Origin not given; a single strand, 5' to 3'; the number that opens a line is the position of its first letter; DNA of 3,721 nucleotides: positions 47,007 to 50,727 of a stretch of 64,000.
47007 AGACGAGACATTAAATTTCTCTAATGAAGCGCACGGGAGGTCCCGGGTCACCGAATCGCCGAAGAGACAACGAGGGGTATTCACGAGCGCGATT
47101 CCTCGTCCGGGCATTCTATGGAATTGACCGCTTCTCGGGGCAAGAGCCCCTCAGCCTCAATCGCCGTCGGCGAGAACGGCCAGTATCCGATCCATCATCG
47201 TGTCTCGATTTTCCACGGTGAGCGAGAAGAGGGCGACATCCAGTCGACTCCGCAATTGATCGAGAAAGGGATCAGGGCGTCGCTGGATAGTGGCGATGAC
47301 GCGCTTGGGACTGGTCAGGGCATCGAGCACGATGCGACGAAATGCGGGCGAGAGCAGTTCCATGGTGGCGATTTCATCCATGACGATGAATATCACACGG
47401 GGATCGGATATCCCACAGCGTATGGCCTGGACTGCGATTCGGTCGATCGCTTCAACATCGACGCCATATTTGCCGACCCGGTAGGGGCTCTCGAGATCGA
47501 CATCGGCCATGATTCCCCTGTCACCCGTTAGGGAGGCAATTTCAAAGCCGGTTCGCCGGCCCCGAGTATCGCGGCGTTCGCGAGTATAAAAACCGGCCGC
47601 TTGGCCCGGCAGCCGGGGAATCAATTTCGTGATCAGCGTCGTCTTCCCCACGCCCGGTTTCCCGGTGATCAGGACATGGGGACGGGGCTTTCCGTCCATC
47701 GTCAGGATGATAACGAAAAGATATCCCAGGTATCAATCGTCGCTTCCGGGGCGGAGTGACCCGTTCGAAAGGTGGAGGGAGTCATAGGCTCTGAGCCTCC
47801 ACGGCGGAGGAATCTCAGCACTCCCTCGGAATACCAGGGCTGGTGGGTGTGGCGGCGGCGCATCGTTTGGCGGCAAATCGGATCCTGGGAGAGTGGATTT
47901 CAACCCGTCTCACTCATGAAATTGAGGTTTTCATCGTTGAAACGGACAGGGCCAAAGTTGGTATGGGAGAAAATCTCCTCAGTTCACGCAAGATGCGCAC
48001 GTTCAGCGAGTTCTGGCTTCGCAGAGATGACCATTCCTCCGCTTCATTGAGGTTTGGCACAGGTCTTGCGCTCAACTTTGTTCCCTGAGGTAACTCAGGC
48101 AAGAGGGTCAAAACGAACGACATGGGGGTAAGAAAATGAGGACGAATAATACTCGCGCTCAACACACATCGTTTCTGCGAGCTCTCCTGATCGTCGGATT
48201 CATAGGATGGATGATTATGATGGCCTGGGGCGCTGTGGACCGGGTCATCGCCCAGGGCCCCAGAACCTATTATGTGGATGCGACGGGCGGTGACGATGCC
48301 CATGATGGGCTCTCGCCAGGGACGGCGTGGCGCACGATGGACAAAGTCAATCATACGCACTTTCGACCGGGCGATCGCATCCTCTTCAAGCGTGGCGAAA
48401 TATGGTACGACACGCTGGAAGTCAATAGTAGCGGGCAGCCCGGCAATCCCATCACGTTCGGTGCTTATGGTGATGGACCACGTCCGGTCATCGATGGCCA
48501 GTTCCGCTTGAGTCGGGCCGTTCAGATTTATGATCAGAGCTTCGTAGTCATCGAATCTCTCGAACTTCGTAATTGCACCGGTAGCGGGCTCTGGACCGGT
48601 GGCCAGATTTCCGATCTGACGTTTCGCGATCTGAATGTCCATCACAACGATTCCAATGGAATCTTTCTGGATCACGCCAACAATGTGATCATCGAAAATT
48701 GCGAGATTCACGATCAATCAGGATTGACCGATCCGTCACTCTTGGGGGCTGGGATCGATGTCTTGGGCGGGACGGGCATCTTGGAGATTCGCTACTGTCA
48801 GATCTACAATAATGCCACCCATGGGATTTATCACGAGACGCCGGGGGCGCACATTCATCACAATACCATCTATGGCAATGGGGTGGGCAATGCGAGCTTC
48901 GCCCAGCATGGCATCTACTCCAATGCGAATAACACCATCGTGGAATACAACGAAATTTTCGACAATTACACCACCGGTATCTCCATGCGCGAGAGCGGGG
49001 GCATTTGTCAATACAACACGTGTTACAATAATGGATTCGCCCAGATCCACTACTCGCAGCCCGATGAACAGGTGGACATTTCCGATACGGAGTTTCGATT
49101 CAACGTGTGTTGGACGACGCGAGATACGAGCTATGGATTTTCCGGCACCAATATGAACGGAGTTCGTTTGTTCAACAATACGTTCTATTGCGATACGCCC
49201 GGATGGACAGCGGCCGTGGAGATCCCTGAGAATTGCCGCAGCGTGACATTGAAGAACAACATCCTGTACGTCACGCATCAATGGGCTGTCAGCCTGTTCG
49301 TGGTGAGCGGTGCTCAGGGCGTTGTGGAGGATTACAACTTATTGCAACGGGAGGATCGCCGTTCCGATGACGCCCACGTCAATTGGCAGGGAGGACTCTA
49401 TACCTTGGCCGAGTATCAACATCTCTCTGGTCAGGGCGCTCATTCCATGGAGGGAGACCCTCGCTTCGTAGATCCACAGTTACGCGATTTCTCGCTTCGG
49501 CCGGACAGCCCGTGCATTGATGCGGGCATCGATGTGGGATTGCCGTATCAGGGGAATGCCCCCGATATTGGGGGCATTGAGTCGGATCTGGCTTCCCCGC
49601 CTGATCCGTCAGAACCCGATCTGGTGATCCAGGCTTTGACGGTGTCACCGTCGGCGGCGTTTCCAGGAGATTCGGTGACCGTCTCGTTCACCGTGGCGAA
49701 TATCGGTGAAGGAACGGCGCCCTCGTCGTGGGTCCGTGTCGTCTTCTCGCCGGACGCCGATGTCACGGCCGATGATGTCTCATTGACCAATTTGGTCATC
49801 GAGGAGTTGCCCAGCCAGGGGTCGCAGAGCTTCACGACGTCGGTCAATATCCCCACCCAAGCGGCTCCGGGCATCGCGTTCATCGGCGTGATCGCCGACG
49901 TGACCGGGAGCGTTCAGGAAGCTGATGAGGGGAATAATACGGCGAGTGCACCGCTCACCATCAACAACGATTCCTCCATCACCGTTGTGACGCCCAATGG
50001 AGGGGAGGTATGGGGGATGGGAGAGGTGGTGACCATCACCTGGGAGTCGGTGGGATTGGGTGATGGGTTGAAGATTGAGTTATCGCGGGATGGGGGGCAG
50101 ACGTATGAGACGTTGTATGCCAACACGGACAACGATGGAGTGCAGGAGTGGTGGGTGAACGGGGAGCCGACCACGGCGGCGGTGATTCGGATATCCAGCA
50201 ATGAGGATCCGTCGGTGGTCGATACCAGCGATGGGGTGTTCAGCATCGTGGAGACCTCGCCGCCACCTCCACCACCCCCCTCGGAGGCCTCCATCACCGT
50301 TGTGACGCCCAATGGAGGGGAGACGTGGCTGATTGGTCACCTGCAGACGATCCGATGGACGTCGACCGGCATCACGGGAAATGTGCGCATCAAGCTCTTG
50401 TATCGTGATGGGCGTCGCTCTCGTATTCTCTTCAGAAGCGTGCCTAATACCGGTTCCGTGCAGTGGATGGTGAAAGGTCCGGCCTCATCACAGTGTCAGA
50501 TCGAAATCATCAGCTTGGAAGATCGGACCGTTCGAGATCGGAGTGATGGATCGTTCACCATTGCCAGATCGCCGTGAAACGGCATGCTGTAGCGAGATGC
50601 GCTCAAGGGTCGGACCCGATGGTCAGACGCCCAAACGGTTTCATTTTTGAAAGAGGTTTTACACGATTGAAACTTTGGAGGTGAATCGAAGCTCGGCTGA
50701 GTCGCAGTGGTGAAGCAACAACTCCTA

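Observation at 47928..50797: Two near-identical sigma54 promoters with a shared palindromic upstream motif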

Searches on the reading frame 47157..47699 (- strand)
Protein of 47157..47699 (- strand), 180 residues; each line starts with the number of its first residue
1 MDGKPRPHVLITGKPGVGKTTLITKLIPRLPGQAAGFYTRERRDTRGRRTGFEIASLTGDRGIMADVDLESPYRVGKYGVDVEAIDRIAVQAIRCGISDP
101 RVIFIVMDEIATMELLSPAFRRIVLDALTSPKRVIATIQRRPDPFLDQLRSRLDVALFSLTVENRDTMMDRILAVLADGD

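Call 9: search_protein_families(library=pfam, proteins=[window:47157-47699:-])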
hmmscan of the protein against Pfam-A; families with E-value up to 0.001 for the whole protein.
window:47157-47699:- (180 aa): 5 families
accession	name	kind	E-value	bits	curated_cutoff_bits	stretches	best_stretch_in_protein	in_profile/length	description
PF03266.21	NTPase_1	-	2.4e-45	154.9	23.9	1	8-173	1-168/168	NTPase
PF13191.12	AAA_16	-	3.8e-06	27.9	32.6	1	2-70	21-85/167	AAA ATPase domain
PF13401.12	AAA_22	-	7.6e-05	23.5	27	1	6-113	5-96/130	AAA domain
PF13238.12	AAA_18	-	0.00026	21.9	29.4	1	9-84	1-59/128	AAA domain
PF20720.3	nSTAND3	-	0.00046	20.4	27.2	1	8-28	19-39/155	Novel STAND NTPase 3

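Call 10: search_protein_families(library=ncbifam, proteins=[window:47157-47699:-])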
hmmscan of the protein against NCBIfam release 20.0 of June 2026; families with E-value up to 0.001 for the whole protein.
window:47157-47699:- (180 aa): 1 family
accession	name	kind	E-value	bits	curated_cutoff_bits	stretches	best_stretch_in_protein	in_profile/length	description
NF010248.0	PRK13695.1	equivalog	3.1e-48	163.9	156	1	8-177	5-176/180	NTPase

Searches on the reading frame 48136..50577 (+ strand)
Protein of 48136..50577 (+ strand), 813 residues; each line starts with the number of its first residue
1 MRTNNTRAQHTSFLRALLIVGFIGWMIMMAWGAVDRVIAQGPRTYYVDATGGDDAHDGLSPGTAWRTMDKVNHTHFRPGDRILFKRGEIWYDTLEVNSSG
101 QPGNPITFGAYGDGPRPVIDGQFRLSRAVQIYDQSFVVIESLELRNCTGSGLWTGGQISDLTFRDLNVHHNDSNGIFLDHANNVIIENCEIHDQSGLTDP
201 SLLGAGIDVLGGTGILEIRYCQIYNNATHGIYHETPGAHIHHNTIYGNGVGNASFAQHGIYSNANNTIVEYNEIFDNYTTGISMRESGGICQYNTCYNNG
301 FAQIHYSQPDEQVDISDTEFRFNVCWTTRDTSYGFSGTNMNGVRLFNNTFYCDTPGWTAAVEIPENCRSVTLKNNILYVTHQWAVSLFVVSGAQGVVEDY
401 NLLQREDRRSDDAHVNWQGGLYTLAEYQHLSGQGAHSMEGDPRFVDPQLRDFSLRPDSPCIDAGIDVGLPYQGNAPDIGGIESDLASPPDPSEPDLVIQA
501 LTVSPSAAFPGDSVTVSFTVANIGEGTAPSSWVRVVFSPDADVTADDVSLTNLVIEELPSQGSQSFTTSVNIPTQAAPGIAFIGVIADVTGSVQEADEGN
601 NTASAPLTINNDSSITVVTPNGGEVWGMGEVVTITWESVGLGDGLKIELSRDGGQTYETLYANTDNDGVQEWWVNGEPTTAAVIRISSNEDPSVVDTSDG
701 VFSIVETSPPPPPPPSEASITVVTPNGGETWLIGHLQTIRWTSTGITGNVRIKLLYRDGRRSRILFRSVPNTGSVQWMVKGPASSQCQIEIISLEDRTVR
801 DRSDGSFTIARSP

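Call 9: search_protein_families(library=pfam, proteins=[window:48136-50577:+])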
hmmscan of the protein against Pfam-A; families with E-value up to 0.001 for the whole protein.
window:48136-50577:+ (813 aa): 4 families
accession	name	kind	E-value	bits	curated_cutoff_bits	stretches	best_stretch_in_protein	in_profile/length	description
PF13229.12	Beta_helix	-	3.7e-19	69.3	25.9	1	128-260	25-142/158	Right handed beta helix region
PF07705.17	CARDB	-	1.3e-13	51.4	22.7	1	494-604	2-100/101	CARDB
PF10342.15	Kre9_KNH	-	2.8e-06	28.4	24.6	0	724-795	1-79/94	Kre9/KNH-like N-terminal Ig-like domain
PF08480.16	Disaggr_assoc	-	0.00059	20.3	22.6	0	228-287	16-85/194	Disaggregatase related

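Call 10: search_protein_families(library=ncbifam, proteins=[window:48136-50577:+])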
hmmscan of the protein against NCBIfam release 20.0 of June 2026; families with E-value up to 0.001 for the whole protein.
window:48136-50577:+ (813 aa): 3 families
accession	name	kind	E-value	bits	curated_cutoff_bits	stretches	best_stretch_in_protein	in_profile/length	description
NF047897.1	LctobiosidLnbX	equivalog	3.7e-12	44.9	2500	1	43-119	44-126/1498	lacto-N-biosidase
NF041899.1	pec_ly_PelN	equivalog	1.2e-09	37.5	740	1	41-194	24-196/437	pectate lyase PelN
TIGR04247.1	NosD_copper_fam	subfamily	1.7e-05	23.6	300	1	115-287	37-202/377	nitrous oxide reductase family maturation protein NosD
